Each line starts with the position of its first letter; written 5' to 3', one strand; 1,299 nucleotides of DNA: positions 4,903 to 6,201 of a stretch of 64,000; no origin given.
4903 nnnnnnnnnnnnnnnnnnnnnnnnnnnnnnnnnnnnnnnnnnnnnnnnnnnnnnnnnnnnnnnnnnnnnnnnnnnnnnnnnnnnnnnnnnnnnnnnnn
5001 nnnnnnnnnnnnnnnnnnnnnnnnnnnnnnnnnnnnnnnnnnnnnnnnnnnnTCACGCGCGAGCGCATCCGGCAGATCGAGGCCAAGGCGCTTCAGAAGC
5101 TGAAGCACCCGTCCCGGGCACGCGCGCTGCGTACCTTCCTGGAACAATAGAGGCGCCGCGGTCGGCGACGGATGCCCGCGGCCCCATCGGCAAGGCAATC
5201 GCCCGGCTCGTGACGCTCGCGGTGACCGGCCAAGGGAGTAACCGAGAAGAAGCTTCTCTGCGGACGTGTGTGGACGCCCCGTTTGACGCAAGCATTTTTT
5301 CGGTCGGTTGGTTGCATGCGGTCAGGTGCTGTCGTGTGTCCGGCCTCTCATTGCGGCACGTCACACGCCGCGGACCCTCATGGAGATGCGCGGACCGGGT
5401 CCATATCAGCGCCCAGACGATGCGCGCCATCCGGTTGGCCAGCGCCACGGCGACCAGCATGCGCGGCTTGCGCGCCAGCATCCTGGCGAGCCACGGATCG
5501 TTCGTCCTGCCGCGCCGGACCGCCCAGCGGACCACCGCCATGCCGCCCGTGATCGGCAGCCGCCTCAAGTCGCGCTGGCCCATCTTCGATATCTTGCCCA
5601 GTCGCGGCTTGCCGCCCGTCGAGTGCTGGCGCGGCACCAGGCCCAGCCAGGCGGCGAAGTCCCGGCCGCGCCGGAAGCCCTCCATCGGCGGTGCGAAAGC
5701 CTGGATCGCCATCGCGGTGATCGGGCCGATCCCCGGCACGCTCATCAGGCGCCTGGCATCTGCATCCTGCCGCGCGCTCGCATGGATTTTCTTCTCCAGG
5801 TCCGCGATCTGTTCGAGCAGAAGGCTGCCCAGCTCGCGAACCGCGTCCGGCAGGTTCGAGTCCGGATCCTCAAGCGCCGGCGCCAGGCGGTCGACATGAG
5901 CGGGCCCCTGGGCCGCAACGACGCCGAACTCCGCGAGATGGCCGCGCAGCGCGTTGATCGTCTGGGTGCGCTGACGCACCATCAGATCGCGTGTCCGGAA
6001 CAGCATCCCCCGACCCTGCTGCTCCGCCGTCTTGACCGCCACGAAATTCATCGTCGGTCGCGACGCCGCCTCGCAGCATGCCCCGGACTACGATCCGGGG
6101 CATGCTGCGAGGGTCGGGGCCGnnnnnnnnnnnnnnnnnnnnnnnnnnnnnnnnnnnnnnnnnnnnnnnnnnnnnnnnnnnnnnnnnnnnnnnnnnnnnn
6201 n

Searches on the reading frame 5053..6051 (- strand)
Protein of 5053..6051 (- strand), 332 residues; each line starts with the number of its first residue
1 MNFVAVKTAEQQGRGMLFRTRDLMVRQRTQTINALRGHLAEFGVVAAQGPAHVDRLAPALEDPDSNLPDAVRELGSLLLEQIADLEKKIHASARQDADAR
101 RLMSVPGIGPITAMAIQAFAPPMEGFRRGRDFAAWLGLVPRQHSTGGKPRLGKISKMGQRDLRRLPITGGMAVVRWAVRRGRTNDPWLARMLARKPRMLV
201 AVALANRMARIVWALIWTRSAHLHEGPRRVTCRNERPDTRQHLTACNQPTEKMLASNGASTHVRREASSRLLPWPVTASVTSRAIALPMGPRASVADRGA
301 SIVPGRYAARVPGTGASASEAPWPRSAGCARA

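Call 85: search_protein_families(library=pfam, proteins=[window:5053-6051:-], max_evalue=0.001)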
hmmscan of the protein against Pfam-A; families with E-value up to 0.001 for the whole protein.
window:5053-6051:- (332 aa): 1 family
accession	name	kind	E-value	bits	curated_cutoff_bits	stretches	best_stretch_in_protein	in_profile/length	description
PF02371.22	Transposase_20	-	1.6e-21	76.9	21.3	1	100-179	2-80/87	Transposase IS116/IS110/IS902 family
